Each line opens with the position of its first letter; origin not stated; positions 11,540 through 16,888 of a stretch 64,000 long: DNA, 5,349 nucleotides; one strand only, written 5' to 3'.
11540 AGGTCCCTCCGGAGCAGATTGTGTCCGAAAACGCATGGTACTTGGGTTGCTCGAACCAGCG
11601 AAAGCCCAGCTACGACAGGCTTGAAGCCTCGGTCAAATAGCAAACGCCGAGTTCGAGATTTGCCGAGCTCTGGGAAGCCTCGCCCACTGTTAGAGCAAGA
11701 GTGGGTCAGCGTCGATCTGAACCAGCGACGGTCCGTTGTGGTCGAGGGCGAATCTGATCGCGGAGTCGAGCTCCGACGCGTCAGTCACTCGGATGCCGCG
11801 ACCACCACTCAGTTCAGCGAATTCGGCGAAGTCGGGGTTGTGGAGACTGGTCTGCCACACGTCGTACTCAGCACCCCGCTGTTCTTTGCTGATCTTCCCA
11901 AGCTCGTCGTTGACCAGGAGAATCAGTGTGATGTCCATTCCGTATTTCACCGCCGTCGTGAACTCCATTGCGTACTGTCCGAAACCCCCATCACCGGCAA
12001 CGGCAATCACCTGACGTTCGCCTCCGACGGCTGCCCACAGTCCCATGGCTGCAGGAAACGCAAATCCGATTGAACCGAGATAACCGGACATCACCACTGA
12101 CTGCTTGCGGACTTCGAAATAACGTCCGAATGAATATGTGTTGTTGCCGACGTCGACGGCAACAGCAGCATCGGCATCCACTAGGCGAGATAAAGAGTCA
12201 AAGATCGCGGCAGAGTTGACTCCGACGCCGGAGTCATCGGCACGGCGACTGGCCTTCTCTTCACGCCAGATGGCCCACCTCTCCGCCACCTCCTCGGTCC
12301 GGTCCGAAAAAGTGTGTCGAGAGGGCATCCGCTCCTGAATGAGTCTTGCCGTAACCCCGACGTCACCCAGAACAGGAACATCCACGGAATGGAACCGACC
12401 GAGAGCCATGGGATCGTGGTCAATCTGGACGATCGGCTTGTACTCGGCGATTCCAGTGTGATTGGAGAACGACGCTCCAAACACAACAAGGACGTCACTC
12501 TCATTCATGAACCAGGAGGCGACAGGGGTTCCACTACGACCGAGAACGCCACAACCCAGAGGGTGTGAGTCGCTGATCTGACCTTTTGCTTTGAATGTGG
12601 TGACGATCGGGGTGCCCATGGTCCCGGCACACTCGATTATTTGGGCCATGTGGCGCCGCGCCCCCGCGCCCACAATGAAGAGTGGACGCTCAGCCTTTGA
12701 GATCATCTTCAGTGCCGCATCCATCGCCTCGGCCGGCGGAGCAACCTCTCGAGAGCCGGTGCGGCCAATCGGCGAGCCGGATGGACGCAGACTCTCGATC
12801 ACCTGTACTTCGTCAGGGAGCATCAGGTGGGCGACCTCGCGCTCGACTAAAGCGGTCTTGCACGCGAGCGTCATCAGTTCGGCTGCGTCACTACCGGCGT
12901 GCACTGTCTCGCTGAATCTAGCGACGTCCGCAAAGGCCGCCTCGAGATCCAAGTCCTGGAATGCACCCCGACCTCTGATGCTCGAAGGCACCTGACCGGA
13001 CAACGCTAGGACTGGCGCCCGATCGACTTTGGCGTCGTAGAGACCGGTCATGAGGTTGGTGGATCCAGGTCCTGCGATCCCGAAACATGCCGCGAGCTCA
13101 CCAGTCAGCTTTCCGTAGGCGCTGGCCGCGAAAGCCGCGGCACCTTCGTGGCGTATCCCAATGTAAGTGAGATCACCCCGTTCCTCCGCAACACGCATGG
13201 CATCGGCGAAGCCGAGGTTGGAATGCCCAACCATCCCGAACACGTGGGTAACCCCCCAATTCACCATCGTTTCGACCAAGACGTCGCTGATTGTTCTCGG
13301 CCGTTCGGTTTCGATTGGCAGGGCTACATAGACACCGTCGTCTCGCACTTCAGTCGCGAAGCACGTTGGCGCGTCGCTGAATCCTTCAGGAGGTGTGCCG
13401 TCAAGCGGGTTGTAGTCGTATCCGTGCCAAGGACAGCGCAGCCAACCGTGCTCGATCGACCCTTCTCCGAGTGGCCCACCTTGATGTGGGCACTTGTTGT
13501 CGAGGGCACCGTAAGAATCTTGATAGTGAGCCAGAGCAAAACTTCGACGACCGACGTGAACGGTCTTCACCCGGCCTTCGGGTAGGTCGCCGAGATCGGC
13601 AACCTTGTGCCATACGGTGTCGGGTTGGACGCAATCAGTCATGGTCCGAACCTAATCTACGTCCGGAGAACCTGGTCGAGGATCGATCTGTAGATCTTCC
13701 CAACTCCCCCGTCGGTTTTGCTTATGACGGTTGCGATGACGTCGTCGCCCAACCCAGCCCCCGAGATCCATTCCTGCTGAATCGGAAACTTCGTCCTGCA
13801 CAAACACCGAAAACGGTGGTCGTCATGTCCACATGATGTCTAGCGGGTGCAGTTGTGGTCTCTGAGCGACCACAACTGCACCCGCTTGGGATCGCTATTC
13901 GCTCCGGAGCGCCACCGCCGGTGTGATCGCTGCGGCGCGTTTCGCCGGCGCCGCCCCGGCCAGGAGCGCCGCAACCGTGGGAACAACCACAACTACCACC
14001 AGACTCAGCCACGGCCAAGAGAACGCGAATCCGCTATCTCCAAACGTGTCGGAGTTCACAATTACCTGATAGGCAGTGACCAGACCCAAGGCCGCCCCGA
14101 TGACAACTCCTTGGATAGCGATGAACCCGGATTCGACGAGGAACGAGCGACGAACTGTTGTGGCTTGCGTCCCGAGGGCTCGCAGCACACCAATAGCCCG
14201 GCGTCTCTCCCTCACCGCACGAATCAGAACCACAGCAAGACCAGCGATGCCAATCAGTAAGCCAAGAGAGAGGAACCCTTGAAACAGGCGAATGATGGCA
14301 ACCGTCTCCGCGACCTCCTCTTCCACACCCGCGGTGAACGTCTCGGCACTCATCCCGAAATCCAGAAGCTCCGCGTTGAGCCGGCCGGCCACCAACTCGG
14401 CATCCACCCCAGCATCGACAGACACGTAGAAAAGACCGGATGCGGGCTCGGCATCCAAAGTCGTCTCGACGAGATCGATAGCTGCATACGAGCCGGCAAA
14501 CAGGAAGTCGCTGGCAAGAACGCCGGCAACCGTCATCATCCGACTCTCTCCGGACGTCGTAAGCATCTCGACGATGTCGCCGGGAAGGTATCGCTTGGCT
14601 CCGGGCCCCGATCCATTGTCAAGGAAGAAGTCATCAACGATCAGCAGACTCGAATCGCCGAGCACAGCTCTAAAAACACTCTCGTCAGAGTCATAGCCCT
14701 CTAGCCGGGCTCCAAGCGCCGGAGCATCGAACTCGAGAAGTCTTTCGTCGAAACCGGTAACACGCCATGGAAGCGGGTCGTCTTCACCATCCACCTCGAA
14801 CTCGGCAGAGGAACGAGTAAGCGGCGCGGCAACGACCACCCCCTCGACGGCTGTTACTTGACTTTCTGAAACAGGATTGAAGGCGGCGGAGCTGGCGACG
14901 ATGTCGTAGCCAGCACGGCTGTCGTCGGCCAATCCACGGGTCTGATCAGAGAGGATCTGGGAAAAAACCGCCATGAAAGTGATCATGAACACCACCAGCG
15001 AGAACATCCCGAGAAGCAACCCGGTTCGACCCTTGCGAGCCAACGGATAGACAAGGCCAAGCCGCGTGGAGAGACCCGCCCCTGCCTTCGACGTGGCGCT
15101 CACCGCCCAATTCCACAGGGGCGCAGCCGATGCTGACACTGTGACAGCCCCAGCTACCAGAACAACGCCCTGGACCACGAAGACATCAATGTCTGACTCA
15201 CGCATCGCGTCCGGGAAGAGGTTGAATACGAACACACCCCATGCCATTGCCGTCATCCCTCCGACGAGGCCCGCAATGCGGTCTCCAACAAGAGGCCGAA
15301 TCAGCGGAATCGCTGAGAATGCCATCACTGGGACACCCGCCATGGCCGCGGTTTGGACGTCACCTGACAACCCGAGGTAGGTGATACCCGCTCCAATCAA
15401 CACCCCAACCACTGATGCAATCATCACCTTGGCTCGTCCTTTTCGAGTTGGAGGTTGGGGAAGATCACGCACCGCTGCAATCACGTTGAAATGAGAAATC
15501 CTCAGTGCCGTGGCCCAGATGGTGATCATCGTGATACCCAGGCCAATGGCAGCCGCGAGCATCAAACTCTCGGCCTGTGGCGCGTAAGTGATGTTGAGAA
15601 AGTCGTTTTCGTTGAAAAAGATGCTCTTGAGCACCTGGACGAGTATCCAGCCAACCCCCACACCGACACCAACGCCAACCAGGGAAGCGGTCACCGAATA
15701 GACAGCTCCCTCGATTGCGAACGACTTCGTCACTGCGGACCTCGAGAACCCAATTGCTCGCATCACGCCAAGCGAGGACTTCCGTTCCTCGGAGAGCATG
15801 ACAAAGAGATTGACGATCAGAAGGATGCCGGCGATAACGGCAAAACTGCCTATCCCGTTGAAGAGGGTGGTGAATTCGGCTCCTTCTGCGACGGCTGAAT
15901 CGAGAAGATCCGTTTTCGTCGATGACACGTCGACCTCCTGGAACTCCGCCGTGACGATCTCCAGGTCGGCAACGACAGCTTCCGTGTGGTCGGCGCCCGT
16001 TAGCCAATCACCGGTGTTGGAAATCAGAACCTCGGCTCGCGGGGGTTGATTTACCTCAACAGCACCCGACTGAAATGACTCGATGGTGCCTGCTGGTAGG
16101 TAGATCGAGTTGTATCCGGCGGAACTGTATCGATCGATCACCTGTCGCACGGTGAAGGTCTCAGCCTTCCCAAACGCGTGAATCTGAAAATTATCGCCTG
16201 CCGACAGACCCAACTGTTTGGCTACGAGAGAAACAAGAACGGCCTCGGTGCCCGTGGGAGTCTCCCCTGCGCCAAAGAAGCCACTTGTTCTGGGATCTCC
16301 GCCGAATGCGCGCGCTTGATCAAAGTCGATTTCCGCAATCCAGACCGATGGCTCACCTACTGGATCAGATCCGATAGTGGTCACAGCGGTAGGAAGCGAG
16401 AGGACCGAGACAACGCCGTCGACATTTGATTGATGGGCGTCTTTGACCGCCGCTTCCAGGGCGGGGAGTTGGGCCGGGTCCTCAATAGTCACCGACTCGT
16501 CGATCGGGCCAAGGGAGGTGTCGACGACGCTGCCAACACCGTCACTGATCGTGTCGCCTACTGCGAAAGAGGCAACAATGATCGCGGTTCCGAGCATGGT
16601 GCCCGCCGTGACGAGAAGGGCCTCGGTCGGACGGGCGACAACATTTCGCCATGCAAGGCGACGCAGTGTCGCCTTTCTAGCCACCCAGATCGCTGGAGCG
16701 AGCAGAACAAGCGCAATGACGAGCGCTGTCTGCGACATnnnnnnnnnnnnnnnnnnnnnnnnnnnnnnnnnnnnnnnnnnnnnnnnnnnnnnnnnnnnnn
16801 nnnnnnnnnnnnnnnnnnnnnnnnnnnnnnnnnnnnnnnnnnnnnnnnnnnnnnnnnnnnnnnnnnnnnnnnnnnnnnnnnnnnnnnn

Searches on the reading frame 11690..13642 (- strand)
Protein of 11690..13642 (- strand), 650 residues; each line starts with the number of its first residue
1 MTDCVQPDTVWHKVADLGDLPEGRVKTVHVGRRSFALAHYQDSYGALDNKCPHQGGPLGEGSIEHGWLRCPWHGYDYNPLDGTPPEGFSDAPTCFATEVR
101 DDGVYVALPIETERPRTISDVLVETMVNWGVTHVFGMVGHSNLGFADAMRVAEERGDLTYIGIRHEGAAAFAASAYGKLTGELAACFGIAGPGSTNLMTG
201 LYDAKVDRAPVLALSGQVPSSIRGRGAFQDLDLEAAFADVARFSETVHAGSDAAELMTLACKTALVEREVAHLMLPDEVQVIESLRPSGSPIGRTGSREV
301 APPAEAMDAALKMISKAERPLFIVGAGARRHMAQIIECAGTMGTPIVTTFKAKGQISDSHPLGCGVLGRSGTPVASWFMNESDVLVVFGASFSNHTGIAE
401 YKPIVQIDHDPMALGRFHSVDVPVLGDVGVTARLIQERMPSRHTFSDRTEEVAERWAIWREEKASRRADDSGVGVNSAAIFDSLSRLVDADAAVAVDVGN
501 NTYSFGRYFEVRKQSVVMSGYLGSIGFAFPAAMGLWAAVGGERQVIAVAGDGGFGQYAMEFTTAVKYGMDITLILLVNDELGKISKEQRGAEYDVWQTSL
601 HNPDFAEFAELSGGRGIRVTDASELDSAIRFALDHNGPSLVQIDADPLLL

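Call 72: search_protein_families(library=pfam, proteins=[window:11690-13642:-], max_evalue=0.00001)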
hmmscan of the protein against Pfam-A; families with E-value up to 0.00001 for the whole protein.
window:11690-13642:- (650 aa): 4 families
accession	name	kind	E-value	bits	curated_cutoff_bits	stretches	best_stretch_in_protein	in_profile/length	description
PF02776.23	TPP_enzyme_N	-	4.9e-34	117.1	26.8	1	117-233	2-116/119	Thiamine pyrophosphate enzyme, N-terminal TPP binding domain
PF02775.26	TPP_enzyme_C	-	1.6e-31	109.6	21.9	1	497-643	1-151/151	Thiamine pyrophosphate enzyme, C-terminal TPP binding domain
PF00205.28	TPP_enzyme_M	-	1.9e-30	105.8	30.4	1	308-432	2-134/137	Thiamine pyrophosphate enzyme, central domain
PF00355.32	Rieske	-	1.4e-14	54.2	20.3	1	11-83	2-74/88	Rieske [2Fe-2S] domain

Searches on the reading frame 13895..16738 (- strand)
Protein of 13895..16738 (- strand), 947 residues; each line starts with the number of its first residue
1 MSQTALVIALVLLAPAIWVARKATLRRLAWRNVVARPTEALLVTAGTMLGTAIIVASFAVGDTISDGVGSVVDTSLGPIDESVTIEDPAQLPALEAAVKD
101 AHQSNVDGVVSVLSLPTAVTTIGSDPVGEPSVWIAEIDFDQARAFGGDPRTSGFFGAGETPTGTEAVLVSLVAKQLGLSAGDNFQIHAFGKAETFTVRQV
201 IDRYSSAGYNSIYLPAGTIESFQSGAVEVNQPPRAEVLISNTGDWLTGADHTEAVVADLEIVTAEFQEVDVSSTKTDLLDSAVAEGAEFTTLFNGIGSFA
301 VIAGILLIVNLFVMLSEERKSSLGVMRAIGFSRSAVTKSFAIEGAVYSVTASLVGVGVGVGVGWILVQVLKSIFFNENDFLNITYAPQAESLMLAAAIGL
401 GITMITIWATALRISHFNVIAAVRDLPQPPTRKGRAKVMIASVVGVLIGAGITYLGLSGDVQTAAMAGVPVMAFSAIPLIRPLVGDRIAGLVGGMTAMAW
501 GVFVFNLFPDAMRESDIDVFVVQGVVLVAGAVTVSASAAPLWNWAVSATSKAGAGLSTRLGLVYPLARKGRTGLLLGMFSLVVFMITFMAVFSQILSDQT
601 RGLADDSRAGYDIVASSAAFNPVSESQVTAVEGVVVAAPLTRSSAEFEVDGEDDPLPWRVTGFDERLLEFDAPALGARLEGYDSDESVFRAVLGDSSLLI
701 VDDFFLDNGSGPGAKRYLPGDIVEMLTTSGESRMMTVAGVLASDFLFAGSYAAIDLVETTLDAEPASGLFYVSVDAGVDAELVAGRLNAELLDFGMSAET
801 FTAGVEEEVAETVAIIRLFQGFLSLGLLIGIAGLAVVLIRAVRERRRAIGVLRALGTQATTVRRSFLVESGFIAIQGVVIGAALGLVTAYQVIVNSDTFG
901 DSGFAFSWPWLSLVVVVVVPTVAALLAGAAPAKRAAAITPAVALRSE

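Call 72: search_protein_families(library=pfam, proteins=[window:13895-16738:-], max_evalue=0.00001)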
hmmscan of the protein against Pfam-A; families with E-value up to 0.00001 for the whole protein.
window:13895-16738:- (947 aa): 1 family
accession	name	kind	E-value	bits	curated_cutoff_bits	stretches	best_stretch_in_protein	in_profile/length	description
PF02687.27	FtsX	-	3.9e-31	108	25.5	2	296-418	3-119/120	FtsX-like permease C-terminal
